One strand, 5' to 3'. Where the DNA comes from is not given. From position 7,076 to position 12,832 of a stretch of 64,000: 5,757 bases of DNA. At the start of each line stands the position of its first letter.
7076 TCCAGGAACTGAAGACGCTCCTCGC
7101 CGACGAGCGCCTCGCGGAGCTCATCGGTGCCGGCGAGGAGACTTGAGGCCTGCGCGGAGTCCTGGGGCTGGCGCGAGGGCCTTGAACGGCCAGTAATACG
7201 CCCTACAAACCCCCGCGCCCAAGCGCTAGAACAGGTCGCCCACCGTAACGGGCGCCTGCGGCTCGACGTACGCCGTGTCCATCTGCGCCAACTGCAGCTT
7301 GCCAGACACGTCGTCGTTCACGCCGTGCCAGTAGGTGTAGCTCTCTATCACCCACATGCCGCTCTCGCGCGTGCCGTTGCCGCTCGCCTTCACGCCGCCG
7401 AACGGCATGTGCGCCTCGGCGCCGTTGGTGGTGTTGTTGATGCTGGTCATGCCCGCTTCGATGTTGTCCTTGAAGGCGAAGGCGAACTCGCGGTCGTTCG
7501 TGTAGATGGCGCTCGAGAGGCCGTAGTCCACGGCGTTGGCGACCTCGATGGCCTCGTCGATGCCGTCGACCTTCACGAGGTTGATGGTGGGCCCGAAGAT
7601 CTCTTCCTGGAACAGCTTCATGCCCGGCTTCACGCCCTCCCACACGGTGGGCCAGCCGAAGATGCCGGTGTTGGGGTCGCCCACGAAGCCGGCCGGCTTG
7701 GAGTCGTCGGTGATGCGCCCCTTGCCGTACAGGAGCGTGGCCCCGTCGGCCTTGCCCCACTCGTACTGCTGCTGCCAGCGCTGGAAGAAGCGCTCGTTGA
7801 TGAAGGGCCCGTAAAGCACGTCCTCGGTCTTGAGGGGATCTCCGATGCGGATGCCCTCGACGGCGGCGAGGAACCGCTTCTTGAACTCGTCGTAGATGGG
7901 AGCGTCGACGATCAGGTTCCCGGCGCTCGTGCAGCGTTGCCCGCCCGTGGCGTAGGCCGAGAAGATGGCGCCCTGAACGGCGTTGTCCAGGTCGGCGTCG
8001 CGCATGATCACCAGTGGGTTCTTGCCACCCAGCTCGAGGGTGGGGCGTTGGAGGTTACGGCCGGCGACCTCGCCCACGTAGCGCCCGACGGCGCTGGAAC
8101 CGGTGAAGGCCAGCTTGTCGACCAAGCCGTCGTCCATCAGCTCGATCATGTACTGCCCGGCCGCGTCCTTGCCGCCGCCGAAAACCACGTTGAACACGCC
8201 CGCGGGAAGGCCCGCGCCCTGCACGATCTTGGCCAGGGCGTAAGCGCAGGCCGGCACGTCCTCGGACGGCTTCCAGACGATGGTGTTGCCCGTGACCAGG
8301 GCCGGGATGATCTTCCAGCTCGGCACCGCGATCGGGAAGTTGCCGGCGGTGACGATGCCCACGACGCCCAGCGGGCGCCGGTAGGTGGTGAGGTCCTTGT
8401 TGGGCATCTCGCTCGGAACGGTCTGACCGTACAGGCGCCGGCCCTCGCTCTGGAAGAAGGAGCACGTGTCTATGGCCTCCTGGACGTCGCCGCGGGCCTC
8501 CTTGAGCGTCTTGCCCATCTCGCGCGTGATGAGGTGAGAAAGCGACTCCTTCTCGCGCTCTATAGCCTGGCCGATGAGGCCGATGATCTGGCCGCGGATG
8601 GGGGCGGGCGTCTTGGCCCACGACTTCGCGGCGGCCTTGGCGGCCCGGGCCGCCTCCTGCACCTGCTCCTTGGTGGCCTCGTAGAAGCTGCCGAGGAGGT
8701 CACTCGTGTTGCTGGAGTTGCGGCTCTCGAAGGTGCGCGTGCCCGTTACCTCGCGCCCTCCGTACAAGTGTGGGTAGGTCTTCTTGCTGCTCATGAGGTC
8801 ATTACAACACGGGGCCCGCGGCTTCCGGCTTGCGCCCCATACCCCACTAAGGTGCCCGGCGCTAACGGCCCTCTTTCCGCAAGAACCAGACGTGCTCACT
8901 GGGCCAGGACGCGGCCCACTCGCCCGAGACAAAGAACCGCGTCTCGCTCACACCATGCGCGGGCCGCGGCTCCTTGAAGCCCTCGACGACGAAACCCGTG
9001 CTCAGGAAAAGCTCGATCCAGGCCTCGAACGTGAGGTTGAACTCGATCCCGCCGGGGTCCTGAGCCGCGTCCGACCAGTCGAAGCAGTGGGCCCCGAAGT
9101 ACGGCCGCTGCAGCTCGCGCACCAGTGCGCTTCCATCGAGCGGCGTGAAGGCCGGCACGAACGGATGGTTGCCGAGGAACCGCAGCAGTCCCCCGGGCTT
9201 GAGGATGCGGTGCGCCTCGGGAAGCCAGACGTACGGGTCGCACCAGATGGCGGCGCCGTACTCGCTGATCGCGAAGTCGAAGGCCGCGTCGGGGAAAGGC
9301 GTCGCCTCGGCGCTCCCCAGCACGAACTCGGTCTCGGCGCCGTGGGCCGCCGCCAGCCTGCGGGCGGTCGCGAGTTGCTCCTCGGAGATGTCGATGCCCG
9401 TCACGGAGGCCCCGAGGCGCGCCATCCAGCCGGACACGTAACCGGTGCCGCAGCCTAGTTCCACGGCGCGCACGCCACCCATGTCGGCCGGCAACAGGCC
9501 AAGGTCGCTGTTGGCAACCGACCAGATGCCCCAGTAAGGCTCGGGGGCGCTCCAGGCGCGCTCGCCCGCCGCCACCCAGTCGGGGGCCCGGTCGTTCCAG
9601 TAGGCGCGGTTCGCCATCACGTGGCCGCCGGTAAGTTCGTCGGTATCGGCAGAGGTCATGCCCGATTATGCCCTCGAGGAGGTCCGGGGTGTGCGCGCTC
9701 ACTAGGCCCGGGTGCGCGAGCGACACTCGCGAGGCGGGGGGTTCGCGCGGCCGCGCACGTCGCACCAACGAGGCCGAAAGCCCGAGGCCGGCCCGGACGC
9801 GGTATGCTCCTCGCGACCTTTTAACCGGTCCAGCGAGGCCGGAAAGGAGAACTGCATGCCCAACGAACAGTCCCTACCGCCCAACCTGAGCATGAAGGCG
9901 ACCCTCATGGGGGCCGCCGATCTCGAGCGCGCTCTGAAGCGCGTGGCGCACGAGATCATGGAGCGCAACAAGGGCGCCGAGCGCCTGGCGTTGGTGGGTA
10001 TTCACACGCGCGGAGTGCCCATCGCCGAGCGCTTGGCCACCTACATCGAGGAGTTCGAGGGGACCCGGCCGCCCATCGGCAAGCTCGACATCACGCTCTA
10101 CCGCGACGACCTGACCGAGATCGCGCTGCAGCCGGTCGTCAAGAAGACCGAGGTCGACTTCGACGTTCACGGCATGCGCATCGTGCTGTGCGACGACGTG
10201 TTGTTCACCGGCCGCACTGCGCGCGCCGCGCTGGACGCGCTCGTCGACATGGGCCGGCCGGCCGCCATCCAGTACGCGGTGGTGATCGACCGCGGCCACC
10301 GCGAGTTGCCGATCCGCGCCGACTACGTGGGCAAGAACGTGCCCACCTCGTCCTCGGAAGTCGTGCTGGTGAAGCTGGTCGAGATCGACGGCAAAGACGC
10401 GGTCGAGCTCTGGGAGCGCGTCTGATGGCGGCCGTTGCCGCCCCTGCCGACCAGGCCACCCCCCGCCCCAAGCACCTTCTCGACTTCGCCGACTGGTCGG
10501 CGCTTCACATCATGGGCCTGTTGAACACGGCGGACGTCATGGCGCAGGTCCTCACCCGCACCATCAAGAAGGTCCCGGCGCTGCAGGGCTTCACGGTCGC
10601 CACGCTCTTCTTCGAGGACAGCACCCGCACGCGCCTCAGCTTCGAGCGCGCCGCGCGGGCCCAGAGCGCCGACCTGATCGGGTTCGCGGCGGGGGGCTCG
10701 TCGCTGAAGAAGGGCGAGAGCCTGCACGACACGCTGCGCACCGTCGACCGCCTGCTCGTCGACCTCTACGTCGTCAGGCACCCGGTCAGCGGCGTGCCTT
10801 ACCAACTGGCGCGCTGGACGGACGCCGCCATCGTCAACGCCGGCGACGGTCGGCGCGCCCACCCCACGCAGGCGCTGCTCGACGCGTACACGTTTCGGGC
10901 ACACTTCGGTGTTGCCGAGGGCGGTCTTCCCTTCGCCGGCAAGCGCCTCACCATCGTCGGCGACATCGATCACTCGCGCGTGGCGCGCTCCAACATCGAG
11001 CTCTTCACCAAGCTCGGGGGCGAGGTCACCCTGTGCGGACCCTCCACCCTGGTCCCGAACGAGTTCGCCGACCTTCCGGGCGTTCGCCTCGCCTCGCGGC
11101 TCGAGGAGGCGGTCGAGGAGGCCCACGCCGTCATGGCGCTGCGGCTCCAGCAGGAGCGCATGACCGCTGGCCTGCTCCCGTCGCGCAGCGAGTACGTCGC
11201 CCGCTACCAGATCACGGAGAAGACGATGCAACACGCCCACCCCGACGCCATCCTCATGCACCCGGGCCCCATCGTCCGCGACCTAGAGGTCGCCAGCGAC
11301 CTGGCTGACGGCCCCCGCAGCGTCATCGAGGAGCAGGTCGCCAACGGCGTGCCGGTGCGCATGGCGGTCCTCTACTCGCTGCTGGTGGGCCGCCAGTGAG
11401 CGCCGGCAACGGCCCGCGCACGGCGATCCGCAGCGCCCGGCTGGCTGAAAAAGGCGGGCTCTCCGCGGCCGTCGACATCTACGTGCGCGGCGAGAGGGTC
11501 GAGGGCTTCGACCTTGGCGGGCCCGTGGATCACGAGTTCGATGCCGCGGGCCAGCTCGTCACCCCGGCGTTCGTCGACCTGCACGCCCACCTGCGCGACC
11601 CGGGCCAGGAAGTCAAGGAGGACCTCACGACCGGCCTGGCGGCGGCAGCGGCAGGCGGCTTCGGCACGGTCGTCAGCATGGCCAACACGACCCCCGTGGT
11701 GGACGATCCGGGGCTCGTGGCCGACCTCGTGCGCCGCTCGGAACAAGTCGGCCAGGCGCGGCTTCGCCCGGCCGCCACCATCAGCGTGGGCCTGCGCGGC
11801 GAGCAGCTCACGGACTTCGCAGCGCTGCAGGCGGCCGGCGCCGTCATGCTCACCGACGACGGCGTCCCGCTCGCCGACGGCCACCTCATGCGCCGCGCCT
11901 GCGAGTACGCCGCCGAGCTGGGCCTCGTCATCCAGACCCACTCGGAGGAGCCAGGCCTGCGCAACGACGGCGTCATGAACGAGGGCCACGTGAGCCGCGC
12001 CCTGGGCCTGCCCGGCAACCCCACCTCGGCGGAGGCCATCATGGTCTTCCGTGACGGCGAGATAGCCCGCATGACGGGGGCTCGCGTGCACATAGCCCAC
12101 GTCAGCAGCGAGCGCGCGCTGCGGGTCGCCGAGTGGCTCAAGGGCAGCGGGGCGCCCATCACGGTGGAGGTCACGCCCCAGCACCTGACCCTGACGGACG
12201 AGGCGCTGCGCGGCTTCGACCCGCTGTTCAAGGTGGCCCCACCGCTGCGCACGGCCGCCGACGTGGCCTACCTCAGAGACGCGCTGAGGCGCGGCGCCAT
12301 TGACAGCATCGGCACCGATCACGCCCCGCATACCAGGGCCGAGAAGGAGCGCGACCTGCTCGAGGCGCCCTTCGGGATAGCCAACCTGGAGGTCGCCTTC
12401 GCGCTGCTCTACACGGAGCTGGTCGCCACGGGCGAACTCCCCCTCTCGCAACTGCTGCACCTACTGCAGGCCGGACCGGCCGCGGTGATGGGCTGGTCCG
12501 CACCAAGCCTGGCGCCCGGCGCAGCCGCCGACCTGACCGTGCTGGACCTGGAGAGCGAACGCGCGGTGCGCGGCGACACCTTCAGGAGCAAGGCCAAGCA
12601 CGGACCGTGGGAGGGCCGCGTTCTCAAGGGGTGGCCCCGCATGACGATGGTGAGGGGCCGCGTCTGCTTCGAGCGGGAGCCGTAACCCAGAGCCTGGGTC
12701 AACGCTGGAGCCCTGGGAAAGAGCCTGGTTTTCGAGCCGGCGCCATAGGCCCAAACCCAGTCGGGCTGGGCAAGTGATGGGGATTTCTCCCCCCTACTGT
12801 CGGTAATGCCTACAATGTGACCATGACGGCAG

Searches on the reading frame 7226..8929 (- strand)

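Call 34: search_protein_families(library=pfam, proteins=[window:7226-8929:-], max_evalue=0.001)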
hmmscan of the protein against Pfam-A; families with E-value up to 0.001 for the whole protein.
window:7226-8929:- (567 aa): 2 families
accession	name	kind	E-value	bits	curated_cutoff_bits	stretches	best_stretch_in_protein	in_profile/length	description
PF00171.27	Aldedh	-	2.3e-144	481.9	23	1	65-534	7-458/461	Aldehyde dehydrogenase family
PF05893.19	LuxC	-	2.8e-06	26.9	21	1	177-358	79-260/401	Acyl-CoA reductase (LuxC)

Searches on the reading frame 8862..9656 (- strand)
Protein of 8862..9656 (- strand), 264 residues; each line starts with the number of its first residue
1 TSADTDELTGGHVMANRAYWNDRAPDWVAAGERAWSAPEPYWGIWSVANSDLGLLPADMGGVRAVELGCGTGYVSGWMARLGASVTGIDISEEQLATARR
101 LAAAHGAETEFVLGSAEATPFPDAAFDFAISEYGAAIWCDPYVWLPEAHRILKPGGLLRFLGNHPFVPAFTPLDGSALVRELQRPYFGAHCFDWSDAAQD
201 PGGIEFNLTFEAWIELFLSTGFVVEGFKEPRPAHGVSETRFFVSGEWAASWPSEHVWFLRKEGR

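Call 34: search_protein_families(library=pfam, proteins=[window:8862-9656:-], max_evalue=0.001)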
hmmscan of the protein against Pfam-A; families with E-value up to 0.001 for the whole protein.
window:8862-9656:- (264 aa): 7 families
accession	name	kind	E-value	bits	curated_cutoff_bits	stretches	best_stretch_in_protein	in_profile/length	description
PF08241.18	Methyltransf_11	-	1.6e-23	83.6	21.2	1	66-159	2-94/95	Methyltransferase domain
PF13649.12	Methyltransf_25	-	1.3e-21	77.5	27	1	65-156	2-97/97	Methyltransferase domain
PF13847.12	Methyltransf_31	-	5.8e-15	55.7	27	1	61-158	4-107/145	Methyltransferase domain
PF08242.18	Methyltransf_12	-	4.6e-11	43.7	30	1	65-158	1-98/98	Methyltransferase domain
PF01209.24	Ubie_methyltran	-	2.9e-10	40.3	20.1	1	59-161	46-152/233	ubiE/COQ5 methyltransferase family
PF13489.12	Methyltransf_23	-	2e-08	34.5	27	1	63-158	25-114/164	Methyltransferase domain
PF05175.20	MTS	-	2.8e-05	24.2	23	1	63-131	34-104/170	Methyltransferase small domain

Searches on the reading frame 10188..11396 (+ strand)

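Call 34: search_protein_families(library=pfam, proteins=[window:10188-11396:+], max_evalue=0.001)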
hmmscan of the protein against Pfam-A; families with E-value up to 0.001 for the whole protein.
window:10188-11396:+ (403 aa): 2 families
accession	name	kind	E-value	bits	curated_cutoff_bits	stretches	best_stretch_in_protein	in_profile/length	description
PF02729.26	OTCace_N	-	1.2e-37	129.7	29.9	1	95-237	1-147/148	Aspartate/ornithine carbamoyltransferase, carbamoyl-P binding domain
PF00185.30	OTCace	-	4.2e-27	95.5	29.4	1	251-397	2-156/157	Aspartate/ornithine carbamoyltransferase, Asp/Orn binding domain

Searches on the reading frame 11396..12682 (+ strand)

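Call 34: search_protein_families(library=pfam, proteins=[window:11396-12682:+], max_evalue=0.001)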
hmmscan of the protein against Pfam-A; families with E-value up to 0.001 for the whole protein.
window:11396-12682:+ (429 aa): 3 families
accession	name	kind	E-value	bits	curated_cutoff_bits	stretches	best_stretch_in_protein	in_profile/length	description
PF01979.26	Amidohydro_1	-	5.2e-26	92.1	25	1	54-423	1-344/345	Amidohydrolase family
PF07969.17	Amidohydro_3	-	4e-12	46.8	29.7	2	47-86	2-53/472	Amidohydrolase family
PF12890.13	DHOase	-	1.9e-08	35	21.2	1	53-239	2-140/142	Dihydro-orotase-like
